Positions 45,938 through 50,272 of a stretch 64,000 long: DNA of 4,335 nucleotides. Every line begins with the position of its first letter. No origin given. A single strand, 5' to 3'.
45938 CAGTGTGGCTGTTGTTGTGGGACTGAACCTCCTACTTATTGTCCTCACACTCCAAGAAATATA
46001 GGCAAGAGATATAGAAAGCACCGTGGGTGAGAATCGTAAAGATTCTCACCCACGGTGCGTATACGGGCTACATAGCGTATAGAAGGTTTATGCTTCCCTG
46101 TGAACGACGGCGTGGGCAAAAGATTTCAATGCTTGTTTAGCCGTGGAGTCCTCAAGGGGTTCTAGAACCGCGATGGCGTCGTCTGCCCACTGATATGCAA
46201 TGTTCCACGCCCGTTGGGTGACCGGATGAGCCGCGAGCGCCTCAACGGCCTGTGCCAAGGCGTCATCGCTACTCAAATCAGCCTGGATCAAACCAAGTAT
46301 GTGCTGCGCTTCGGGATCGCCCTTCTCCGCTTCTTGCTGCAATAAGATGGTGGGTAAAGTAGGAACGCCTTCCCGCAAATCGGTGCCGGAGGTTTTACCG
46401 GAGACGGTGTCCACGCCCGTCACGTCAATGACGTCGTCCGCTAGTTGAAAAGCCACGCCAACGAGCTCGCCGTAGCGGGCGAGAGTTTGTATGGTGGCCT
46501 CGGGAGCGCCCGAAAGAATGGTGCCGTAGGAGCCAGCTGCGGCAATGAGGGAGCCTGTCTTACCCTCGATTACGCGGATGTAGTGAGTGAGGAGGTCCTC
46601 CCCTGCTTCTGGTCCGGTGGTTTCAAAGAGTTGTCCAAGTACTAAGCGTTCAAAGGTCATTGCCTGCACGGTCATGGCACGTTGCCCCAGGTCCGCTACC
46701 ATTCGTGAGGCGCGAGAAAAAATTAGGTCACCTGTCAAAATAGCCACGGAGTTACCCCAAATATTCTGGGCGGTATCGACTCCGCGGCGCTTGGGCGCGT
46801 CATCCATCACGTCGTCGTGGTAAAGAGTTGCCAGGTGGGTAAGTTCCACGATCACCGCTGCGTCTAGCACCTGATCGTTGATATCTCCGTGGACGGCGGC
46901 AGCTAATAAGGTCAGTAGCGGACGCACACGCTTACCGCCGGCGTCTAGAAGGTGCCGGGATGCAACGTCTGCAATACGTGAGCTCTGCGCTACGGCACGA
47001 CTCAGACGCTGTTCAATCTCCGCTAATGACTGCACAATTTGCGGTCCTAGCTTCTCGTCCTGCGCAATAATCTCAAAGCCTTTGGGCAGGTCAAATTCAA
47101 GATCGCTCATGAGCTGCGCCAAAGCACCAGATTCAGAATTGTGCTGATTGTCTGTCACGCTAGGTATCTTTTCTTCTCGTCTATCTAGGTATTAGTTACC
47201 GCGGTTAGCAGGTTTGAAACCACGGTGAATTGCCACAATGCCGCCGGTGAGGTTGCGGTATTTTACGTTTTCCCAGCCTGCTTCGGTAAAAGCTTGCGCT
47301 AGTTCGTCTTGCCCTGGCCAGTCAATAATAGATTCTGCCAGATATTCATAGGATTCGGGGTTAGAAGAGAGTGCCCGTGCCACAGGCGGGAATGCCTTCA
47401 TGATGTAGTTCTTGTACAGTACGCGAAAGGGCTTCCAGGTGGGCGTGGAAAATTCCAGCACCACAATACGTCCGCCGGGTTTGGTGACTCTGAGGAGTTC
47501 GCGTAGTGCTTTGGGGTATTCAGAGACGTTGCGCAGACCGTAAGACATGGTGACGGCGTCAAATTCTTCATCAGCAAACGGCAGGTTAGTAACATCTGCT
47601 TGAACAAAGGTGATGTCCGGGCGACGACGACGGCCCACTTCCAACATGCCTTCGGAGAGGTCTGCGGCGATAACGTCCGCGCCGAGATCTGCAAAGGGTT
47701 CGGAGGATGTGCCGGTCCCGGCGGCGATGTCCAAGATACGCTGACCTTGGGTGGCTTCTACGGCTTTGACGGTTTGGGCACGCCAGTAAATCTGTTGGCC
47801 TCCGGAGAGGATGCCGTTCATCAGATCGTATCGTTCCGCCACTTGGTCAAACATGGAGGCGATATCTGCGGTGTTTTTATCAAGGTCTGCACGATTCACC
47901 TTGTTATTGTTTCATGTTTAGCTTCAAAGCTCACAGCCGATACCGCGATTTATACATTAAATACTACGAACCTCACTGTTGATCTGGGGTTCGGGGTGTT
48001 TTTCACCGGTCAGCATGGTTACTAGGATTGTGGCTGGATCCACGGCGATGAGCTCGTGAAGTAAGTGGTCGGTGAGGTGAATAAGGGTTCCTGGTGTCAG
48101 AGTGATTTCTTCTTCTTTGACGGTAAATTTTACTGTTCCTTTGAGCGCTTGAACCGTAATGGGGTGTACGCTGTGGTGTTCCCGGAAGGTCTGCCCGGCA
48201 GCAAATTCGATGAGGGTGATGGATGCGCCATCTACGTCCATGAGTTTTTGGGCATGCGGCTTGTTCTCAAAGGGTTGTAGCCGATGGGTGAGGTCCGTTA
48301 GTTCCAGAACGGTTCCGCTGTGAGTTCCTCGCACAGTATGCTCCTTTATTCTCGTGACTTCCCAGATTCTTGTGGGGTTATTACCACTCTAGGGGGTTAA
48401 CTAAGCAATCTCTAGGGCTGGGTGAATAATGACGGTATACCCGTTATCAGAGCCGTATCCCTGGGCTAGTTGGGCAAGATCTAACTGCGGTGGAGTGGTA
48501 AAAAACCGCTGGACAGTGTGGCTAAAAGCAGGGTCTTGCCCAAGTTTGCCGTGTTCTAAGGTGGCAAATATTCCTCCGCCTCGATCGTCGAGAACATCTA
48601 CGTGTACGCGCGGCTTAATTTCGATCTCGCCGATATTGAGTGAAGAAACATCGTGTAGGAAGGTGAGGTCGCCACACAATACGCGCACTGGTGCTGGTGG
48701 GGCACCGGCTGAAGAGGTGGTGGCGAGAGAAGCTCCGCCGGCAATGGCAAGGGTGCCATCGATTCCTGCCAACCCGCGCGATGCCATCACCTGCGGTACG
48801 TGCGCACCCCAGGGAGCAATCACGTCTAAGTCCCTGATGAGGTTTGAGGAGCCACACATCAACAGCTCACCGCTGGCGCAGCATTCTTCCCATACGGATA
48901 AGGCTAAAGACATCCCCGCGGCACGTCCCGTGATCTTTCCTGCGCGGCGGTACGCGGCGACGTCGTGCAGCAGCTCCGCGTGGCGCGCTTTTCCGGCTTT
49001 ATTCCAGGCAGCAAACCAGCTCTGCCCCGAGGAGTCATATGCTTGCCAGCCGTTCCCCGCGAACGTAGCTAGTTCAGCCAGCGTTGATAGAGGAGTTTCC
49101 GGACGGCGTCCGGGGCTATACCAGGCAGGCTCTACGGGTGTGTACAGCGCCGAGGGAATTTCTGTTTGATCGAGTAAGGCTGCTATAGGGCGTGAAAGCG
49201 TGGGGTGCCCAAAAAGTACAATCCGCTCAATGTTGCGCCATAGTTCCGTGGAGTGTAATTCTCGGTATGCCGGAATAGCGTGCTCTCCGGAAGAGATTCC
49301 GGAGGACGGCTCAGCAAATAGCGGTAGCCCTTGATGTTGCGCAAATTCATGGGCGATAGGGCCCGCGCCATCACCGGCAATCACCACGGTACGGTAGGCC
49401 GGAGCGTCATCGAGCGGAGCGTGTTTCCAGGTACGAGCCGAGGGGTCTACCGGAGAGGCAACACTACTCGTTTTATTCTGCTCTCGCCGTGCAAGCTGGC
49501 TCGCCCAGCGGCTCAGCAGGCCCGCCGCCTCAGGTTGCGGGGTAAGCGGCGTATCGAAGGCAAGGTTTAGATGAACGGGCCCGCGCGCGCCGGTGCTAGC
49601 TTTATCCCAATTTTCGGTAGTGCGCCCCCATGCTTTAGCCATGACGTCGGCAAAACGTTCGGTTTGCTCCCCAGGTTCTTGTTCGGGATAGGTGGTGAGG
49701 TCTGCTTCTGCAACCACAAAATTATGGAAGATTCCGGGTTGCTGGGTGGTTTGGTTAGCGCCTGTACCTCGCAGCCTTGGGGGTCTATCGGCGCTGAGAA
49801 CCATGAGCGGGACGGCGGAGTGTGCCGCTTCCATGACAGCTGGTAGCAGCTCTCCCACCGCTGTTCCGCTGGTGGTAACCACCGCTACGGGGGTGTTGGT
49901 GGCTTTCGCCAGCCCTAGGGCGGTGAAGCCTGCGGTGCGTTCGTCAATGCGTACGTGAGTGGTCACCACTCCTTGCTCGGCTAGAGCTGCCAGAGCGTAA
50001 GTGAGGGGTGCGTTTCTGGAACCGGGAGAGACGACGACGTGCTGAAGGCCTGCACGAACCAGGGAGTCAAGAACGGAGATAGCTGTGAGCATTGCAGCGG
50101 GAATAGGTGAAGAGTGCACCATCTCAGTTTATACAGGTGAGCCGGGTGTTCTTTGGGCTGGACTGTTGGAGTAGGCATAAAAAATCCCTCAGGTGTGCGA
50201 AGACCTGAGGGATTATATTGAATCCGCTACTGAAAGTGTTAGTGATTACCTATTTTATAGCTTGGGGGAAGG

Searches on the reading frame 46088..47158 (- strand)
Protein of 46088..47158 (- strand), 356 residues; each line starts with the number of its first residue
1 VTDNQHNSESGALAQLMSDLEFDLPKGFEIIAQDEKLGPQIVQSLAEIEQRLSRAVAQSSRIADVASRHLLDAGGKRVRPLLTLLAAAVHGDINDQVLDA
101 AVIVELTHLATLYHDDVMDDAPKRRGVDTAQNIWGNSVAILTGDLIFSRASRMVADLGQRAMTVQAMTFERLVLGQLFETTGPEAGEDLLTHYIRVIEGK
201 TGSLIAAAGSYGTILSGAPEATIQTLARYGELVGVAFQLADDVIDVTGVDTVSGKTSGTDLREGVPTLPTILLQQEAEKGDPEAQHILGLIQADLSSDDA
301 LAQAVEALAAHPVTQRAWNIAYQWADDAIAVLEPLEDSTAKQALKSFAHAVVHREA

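Call 4: search_protein_families(library=pfam, proteins=[window:46088-47158:-])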
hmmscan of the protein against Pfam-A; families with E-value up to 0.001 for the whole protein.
window:46088-47158:- (356 aa): 1 family
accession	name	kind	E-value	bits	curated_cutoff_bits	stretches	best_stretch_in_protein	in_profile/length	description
PF00348.22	polyprenyl_synt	-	1.7e-58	198.3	27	1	66-307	7-250/251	Polyprenyl synthetase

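Call 5: search_protein_families(library=ncbifam, proteins=[window:46088-47158:-])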
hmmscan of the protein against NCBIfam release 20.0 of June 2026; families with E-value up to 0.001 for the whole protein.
window:46088-47158:- (356 aa): 16 families
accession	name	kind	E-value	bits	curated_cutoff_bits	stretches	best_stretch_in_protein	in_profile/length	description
NF042417.1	NPPPS_Mycobact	equivalog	1.9e-79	267.1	600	1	34-354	15-333/335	nonaprenyl/(2E,6E)-farnesyl/geranylgeranyl diphosphat synthase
NF040698.1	IdsA_Meth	equivalog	1.2e-58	198.9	468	1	47-355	17-327/328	short chain isoprenyl diphosphate synthase IdsA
TIGR02748.1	GerC3_HepT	equivalog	6.3e-57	193.1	456.55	1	43-355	11-318/319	heptaprenyl diphosphate synthase component II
NF041169.1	f2_encap_cargo4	exception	5.3e-55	187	450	1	36-355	11-333/334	family 2 encapsulin nanocompartment cargo protein polyprenyl transferase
TIGR02749.1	prenyl_cyano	equivalog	5.9e-50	170.1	383.2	1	40-354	9-320/322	solanesyl diphosphate synthase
NF008140.0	PRK10888.1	equivalog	6.3e-48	163.7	412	1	44-355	13-322/323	octaprenyl diphosphate synthase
NF045628.1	HxpDPsynlarge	equivalog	6.5e-47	160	500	1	43-354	3-309/311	hexaprenyl-diphosphate synthase large subunit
NF041003.1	GGPP_syn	equivalog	1.9e-45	155.4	500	1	46-354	11-324/326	geranylgeranyl diphosphate synthase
NF040789.2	gerfarn_diphsyn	equivalog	2e-38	132.5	560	1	56-355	28-344/345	geranylfarnesyl diphosphate synthase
NF045485.1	FPPsyn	subfamily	5.9e-38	130.7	275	1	46-280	6-254/288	farnesyl diphosphate synthase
NF045549.1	GGPPsyn_IdsB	equivalog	1.8e-36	125.9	475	1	71-355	61-345/346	geranylgeranyl diphosphate synthase IdsB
NF045685.1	GGPPSynCrtE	equivalog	6.6e-36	123.8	460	1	48-312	14-288/293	geranylgeranyl diphosphate synthase CrtE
NF040627.1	GFPS_Meth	equivalog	1.9e-28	99.8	600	1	67-273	32-231/285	geranylfarnesyl diphosphate synthase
NF007877.0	PRK10581.1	equivalog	7.5e-23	81.1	321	1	73-310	42-292/299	(2E,6E)-farnesyl diphosphate synthase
NF042416.1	GFPPS_Mycobact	equivalog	7.4e-21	74.5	600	1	71-355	38-349/350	bifunctional (2E,6E)-farnesyl/geranyl diphosphate synthase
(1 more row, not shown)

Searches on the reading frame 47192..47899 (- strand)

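Call 4: search_protein_families(library=pfam, proteins=[window:47192-47899:-])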
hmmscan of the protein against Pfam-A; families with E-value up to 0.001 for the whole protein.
window:47192-47899:- (235 aa): 7 families
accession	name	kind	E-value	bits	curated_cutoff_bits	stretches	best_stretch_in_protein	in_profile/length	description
PF01209.24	Ubie_methyltran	-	3.2e-64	216.9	20.1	1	9-229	5-233/233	ubiE/COQ5 methyltransferase family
PF08241.18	Methyltransf_11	-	6.1e-24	84.9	21.2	1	56-147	1-95/95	Methyltransferase domain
PF13649.12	Methyltransf_25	-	6.4e-23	81.7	27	1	55-143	1-97/97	Methyltransferase domain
PF13847.12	Methyltransf_31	-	4e-16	59.4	27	1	51-208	3-145/145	Methyltransferase domain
PF13489.12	Methyltransf_23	-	9.3e-16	58.4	27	1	49-213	20-163/164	Methyltransferase domain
PF08242.18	Methyltransf_12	-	1.2e-11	45.6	30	1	56-145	1-98/98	Methyltransferase domain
PF01728.25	FtsJ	-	0.00034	21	24.1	1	50-118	20-97/181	FtsJ-like methyltransferase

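Call 5: search_protein_families(library=ncbifam, proteins=[window:47192-47899:-])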
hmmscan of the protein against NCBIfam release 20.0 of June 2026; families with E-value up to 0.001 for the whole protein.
window:47192-47899:- (235 aa): 40 families (the best 25 are shown)
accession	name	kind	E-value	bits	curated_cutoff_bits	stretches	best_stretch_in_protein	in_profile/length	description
NF001241.0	PRK00216.1-2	equivalog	3.5e-106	354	327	1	1-230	1-230/231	demethylmenaquinone methyltransferase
TIGR01934.1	MenG_MenH_UbiE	subfamily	1.3e-74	250.2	158.35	1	13-229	1-223/223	ubiquinone/menaquinone biosynthesis methyltransferase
NF001240.0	PRK00216.1-1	equivalog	4.9e-67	225.6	378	1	8-229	20-250/251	bifunctional demethylmenaquinone methyltransferase/2-methoxy-6-polyprenyl-1,4-benzoquinol methylase UbiE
NF001244.0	PRK00216.1-5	equivalog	2.7e-65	220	216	1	8-227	5-233/236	bifunctional demethylmenaquinone methyltransferase/2-methoxy-6-polyprenyl-1,4-benzoquinol methylase UbiE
NF001242.0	PRK00216.1-3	equivalog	7.4e-61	205.8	351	1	11-229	28-257/258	bifunctional demethylmenaquinone methyltransferase/2-methoxy-6-polyprenyl-1,4-benzoquinol methylase UbiE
NF052510.1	methyltran_MpqE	exception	3.8e-59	199.9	335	1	12-229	7-234/234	methyl-plastoquinone biosynthesis methyltransferase MpqE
NF001243.0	PRK00216.1-4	equivalog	5.5e-52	176.5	235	1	12-231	8-235/237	demethylmenaquinone methyltransferase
TIGR02752.1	MenG_heptapren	equivalog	3.2e-50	170.8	419.85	1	13-229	7-231/231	demethylmenaquinone methyltransferase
NF043040.1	corrin_prot_MT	hypoth_equivalog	1.9e-20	73.3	180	1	17-163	8-163/216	corrinoid protein-associated methyltransferase CpaM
NF004452.0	PRK05785.1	equivalog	1.7e-18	66.9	207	1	6-187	4-183/228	hypothetical protein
NF045667.1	MTase_DVU1556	equivalog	9.6e-18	64.4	155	1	42-147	13-119/213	DVU_1556 family methyltransferase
NF007610.0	PRK10258.1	equivalog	1.1e-16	60.9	342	1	11-146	7-137/251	malonyl-ACP O-methyltransferase BioC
TIGR02072.1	BioC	equivalog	7.6e-16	58.6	184.95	1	46-168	29-155/244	malonyl-ACP O-methyltransferase BioC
NF041820.1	daptide_MTase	equivalog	1.2e-11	44.5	175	1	44-146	30-141/243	daptide-type RiPP biosynthesis methyltransferase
NF040539.1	AST_met_ArsM_2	exception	1.7e-11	44.4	240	1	43-151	48-167/262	putative arsinothricin biosynthesis methyltransferase ArsM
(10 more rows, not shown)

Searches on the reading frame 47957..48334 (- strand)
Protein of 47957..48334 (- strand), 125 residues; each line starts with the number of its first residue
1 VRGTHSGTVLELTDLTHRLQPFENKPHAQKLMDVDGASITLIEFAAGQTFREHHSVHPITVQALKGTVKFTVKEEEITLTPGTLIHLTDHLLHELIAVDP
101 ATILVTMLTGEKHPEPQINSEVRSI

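Call 19: search_protein_families(library=pfam, proteins=[window:47957-48334:-])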
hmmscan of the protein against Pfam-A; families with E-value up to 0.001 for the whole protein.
window:47957-48334:- (125 aa): 2 families
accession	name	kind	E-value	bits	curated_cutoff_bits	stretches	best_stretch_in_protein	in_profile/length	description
PF07883.17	Cupin_2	-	4.9e-06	26.6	27.2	1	41-105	2-68/70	Cupin domain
PF02311.25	AraC_binding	-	0.00022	21.4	21.1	1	46-108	12-74/135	AraC-like ligand binding domain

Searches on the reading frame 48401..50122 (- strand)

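Call 54: search_protein_families(library=ncbifam, max_evalue=1e-10, proteins=[window:48401-50122:-])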
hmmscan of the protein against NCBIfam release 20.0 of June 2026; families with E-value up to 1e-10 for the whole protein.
window:48401-50122:- (573 aa): 1 family
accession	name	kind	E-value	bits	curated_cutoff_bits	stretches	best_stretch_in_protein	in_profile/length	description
TIGR00173.1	menD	equivalog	5.9e-103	345.4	244.2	1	16-466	5-434/435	2-succinyl-5-enolpyruvyl-6-hydroxy-3-cyclohexene-1-carboxylic-acid synthase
